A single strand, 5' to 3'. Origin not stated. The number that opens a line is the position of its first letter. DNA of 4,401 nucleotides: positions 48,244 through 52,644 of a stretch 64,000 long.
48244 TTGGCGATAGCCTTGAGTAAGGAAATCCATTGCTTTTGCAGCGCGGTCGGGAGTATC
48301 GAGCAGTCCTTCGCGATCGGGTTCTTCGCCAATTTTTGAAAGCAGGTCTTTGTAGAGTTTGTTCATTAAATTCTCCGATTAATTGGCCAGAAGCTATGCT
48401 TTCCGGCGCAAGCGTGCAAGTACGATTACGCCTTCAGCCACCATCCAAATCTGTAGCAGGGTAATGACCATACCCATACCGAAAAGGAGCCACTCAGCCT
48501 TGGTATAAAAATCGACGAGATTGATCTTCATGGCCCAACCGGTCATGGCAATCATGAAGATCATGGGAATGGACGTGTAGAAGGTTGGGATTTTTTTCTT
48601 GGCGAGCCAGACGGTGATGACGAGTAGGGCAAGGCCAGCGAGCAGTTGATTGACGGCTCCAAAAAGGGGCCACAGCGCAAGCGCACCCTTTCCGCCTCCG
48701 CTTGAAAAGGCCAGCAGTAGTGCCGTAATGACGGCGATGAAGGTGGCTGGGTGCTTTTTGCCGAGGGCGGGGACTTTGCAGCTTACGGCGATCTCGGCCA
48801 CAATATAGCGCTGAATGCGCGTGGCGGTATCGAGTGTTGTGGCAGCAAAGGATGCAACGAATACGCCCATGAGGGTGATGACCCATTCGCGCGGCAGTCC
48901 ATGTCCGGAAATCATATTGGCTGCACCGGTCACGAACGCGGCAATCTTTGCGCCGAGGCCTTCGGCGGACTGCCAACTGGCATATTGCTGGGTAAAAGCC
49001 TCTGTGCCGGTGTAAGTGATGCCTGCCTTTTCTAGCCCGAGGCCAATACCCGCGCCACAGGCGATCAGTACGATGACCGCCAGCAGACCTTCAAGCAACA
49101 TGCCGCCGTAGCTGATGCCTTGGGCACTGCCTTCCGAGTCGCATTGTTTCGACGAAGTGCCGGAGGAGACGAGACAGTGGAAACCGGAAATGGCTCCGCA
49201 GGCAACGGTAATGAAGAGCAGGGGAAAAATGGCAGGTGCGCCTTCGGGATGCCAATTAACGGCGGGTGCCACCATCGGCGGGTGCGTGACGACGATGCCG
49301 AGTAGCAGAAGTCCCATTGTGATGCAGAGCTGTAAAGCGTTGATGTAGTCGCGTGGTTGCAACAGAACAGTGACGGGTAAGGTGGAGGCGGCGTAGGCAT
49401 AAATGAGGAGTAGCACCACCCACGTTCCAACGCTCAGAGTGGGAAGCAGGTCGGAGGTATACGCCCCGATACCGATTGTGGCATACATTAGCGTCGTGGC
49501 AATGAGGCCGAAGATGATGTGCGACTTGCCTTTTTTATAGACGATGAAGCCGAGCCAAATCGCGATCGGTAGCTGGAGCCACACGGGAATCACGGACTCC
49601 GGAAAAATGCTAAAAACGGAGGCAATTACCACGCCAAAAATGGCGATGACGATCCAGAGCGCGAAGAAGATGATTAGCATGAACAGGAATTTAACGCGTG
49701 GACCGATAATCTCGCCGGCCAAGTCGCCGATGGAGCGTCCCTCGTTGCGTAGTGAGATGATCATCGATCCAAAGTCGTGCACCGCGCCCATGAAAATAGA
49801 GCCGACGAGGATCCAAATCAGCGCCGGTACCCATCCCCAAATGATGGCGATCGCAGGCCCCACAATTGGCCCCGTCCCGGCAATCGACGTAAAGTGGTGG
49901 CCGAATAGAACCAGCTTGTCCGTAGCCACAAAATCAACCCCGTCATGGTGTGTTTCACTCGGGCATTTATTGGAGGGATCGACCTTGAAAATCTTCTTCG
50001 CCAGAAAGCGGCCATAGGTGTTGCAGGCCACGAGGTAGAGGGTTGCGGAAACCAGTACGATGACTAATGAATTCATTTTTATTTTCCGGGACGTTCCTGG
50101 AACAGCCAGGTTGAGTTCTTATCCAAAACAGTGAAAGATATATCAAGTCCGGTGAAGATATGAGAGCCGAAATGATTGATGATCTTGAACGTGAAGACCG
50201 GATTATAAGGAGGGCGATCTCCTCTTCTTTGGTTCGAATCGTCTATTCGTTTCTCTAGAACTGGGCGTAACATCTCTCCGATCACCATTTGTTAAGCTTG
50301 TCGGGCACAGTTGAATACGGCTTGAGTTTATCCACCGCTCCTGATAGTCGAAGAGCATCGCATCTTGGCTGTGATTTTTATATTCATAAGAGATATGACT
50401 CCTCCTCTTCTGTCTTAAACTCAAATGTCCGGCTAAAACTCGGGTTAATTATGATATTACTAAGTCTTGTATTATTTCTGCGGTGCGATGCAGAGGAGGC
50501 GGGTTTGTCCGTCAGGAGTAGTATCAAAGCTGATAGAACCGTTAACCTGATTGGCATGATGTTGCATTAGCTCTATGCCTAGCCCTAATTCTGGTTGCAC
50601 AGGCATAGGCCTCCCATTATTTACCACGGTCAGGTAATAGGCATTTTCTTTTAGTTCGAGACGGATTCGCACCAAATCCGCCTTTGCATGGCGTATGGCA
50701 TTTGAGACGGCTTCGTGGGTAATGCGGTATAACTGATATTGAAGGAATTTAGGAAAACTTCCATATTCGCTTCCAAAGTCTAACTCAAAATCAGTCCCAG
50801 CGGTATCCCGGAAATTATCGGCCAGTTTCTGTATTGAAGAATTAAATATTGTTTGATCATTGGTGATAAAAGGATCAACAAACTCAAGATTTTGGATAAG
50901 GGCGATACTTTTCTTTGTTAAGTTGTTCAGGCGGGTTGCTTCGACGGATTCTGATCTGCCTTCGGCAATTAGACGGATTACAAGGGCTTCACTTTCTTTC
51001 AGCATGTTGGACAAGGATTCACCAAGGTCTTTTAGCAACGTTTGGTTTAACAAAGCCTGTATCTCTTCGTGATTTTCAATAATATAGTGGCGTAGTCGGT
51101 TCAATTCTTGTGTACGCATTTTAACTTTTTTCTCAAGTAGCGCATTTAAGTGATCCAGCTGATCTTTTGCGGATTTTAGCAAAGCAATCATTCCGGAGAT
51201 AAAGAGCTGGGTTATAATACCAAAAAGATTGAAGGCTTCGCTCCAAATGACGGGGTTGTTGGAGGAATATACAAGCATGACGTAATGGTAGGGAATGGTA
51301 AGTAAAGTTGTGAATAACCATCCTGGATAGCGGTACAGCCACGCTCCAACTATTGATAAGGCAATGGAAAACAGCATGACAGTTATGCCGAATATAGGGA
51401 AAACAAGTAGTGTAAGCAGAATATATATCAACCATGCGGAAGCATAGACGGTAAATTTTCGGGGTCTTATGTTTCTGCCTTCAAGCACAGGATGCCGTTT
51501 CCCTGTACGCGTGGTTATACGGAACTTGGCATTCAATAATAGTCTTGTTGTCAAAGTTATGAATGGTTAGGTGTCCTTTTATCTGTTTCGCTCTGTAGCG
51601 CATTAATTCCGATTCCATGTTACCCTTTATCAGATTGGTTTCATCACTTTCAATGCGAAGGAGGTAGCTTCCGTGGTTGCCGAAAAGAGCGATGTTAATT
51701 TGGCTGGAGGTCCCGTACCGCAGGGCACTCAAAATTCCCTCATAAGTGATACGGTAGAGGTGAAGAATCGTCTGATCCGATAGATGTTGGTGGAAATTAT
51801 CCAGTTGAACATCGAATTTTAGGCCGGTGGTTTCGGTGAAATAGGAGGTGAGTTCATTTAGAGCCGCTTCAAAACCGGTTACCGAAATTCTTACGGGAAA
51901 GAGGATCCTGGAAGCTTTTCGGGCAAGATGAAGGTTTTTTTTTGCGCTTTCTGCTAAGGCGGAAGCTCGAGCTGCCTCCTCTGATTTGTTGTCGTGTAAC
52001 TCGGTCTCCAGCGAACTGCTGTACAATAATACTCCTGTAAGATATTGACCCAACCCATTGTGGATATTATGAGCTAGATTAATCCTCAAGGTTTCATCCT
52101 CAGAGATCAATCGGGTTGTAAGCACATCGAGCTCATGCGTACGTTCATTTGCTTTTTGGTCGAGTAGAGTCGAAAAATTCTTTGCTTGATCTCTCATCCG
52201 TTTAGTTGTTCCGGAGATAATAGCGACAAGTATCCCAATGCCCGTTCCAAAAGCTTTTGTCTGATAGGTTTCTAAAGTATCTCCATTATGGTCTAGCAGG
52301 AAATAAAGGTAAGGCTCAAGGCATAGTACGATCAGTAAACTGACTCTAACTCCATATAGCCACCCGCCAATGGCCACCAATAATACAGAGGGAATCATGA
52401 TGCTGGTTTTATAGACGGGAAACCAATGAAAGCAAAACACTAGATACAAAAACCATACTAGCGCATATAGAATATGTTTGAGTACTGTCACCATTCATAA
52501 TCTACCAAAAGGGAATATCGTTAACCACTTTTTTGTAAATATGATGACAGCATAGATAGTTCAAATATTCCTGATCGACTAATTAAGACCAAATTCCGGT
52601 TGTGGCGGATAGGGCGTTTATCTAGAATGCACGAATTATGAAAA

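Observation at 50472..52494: Tandem paralogous sensor kinases with complementary defects: candidate obligate split (heterodimeric) histidine kinase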

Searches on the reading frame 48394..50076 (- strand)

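Call 72: search_protein_families(library=pfam, proteins=[window:48394-50076:-], max_evalue=1)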
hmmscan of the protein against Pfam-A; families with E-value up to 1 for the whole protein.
window:48394-50076:- (560 aa): 1 family
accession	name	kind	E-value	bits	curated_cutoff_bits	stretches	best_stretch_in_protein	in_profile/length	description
PF02554.20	CstA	-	1.5e-135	453.5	27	1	2-514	1-559/560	Carbon starvation protein CstA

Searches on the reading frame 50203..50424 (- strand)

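Call 72: search_protein_families(library=pfam, proteins=[window:50203-50424:-], max_evalue=1)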
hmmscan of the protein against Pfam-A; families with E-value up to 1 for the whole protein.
window:50203-50424:- (73 aa): 1 family
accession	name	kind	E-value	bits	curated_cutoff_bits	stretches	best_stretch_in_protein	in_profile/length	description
PF20894.2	Tsp36_N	-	0.12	12.7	25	1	3-39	8-42/78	Small heat shock protein Tsp36, N-terminal domain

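Call 93: search_protein_families(library=ncbifam, proteins=[window:50203-50424:-], max_evalue=1)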
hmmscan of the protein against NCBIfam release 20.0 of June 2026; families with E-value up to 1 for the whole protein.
window:50203-50424:- (73 aa): 0 families

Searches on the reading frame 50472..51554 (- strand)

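Call 3: search_protein_families(library=pfam, proteins=[window:50472-51554:-], max_evalue=1)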
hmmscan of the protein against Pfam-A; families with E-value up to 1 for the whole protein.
window:50472-51554:- (360 aa): 5 families
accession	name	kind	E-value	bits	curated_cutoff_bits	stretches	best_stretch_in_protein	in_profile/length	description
PF02518.31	HATPase_c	-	1.3e-09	38.9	26.4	1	274-354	5-104/111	Histidine kinase-, DNA gyrase B-, and HSP90-like ATPase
PF13581.12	HATPase_c_2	-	0.0002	21.8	27.4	1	280-347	37-118/127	Histidine kinase-like ATPase domain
PF11640.13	TAN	-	0.014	16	27.1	1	136-212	5-81/150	Telomere-length maintenance and DNA damage repair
PF17749.6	MIP-T3_C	-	0.2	12.1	25.8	1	129-170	111-152/154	Microtubule-binding protein MIP-T3 C-terminal region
PF01763.21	Herpes_UL6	-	0.38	9.7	27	0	131-239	381-459/562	Herpesvirus UL6 like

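Call 4: search_protein_families(library=ncbifam, proteins=[window:50472-51554:-], max_evalue=1)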
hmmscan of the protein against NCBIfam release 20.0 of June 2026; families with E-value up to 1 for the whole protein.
window:50472-51554:- (360 aa): 11 families
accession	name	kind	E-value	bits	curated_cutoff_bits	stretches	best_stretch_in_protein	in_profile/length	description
NF008649.0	PRK11644.1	equivalog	3.6e-15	55.7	408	1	28-347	177-486/499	signal transduction histidine-protein kinase/phosphatase UhpB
NF052443.1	SensHisKinMctS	equivalog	2.2e-12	46.1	700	1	145-356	230-445/457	two-component system sensor histidine kinase MctS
NF008184.0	PRK10935.1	equivalog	9.9e-12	44.3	553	1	234-353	431-553/565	nitrate/nitrite two-component system sensor histidine kinase NarQ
NF052531.1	Strep_LiaS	equivalog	2e-10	40.4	450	1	43-348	9-316/328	envelope stress sensor histidine kinase LiaS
NF007896.0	PRK10600.1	equivalog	4.7e-09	35.4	578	1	239-352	463-578/598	nitrate/nitrite two-component system sensor histidine kinase NarX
NF047786.1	his_kin_MadS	equivalog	5.5e-06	25.7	500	1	262-320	325-383/434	MadS family sensor histidine kinase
NF051872.1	HisKinPhyk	equivalog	0.00026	19.7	750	1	280-350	455-529/537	sensor histidine kinase PhyK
NF053512.1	nitric_RR_NosR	exception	0.002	17.2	400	1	124-171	129-176/422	response regulator c-di-GMP phosphodiesterase, NosR family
NF033542.1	transpos_IS110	equivalog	0.079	12.1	140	1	131-188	121-178/343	IS110 family RNA-guided transposase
NF005129.0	PRK06568.1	equivalog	0.12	12.3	252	1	132-201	49-114/164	F0F1 ATP synthase subunit B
TIGR04193.1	SPASM_w_grasp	equivalog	0.16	11.4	175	1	134-246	63-173/342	grasp-with-spasm system SPASM domain peptide maturase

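Call 82: search_protein_families(library=padloc, proteins=[window:50475-51488:-], max_evalue=0.01)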
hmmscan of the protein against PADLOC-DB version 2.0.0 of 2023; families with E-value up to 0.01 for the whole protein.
window:50475-51488:- (338 aa): 0 families

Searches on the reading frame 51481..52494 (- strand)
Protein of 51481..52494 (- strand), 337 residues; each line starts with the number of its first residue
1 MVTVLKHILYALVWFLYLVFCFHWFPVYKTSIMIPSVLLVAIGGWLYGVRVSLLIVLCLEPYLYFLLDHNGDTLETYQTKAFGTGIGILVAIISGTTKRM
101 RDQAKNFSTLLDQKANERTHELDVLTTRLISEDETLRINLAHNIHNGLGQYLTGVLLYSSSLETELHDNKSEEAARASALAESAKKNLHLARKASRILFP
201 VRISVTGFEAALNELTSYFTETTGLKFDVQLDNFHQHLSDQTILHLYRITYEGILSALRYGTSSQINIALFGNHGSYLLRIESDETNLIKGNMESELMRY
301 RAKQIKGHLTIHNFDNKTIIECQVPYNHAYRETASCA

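Call 3: search_protein_families(library=pfam, proteins=[window:51481-52494:-], max_evalue=1)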
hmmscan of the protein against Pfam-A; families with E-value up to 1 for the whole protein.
window:51481-52494:- (337 aa): 1 family
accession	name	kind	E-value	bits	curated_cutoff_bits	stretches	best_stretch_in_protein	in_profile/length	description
PF07730.19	HisKA_3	-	0.0016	19.4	24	1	137-197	2-62/68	Histidine kinase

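Call 4: search_protein_families(library=ncbifam, proteins=[window:51481-52494:-], max_evalue=1)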
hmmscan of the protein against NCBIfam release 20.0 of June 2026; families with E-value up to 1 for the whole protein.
window:51481-52494:- (337 aa): 5 families
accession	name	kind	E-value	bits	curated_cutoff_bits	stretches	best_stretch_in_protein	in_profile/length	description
NF052443.1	SensHisKinMctS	equivalog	5.3e-19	67.9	700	1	120-328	234-450/457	two-component system sensor histidine kinase MctS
NF008649.0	PRK11644.1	equivalog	2.3e-11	43.1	408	1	111-325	278-495/499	signal transduction histidine-protein kinase/phosphatase UhpB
NF008184.0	PRK10935.1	equivalog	2.6e-07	29.7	553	1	137-317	364-549/565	nitrate/nitrite two-component system sensor histidine kinase NarQ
NF007896.0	PRK10600.1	equivalog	3.8e-07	29.1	578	1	83-315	338-573/598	nitrate/nitrite two-component system sensor histidine kinase NarX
NF005519.0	PRK07152.1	equivalog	0.037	13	315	1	141-270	167-295/361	nicotinate-nucleotide adenylyltransferase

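Call 20: find_homologous_proteins(query=window:51484-52494:-, max_evalue=0.00001)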
Query window:51484-52494:- (337 aa): 9 proteins with E <= 0.00001 among 1821 candidates.
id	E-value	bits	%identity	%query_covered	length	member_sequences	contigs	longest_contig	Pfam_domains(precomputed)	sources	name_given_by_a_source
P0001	1.3e-220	749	100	100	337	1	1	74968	-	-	-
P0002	1.7e-146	506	71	98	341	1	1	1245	-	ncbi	-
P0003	7.0e-143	494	71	96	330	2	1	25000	-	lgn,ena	-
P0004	2.3e-132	459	65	99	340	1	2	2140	-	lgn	-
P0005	5.2e-103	363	54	98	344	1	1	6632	PF07730.20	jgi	jgi:signal transduction histidine kinase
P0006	3.8e-88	314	49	99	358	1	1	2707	PF07730.20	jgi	-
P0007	7.5e-84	300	50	93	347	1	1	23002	PF07730.20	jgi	jgi:signal transduction histidine kinase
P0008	1.4e-71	260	40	99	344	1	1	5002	PF07730.20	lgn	-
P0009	1.1e-6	46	23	84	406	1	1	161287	PF07730.20,PF02518.32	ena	-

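Call 21: find_encoding_contigs(protein=P0003, flank=6000, max_places=3)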
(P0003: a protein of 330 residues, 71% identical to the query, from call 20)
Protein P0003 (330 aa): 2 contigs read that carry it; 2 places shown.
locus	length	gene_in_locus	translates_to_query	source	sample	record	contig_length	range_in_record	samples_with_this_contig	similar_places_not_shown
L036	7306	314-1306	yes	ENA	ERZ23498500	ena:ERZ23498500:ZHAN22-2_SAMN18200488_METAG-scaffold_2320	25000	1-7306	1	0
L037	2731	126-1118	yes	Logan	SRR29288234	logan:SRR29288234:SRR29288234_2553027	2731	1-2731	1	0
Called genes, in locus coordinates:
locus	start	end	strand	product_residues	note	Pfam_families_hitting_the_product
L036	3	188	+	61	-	?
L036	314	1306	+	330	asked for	-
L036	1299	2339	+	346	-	PF02518:HATPase_c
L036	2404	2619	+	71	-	-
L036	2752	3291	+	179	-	PF01227:GTP_cyclohydroI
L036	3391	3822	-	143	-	PF08378:NERD, PF02021:UPF0102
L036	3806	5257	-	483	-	PF08323:Glyco_transf_5, PF13439:Glyco_transf_4 (faint), PF00534:Glycos_transf_1, PF13692:Glyco_trans_1_4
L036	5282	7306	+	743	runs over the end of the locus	PF17876:CSD2, PF00773:RNB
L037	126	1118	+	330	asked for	-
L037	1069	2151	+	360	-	PF02518:HATPase_c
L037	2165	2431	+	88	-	-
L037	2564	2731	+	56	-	?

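Call 22: find_encoding_contigs(protein=P0004, flank=3000, max_places=3)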
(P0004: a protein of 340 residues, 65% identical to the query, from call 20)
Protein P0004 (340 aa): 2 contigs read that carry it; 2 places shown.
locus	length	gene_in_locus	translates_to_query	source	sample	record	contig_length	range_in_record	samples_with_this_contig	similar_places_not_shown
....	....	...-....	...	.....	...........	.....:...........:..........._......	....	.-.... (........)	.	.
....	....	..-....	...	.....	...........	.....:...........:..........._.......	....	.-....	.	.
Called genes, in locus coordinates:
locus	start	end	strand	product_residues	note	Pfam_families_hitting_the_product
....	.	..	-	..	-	?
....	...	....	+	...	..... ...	-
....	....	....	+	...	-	?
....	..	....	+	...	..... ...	-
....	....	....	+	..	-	?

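Call 23: find_encoding_contigs(protein=P0005, flank=6000, max_places=3)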
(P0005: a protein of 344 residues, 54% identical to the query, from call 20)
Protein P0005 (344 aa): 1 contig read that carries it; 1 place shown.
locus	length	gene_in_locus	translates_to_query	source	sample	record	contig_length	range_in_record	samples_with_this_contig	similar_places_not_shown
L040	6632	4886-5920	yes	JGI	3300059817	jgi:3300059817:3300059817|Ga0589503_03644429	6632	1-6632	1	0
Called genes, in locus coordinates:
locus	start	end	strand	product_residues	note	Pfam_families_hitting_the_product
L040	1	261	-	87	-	?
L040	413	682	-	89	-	-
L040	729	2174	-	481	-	PF02347:GDC-P (weak), PF00266:Aminotran_5, PF21478:GcvP2_C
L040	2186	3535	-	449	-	PF02347:GDC-P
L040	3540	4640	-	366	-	PF01571:GCV_T, PF08669:GCV_T_C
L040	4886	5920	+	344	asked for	PF07730:HisKA_3 (weak)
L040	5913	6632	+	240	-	?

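Call 82: search_protein_families(library=padloc, proteins=[window:51484-52494:-], max_evalue=0.01)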
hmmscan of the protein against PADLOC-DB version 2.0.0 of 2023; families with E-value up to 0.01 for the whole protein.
window:51484-52494:- (337 aa): 0 families
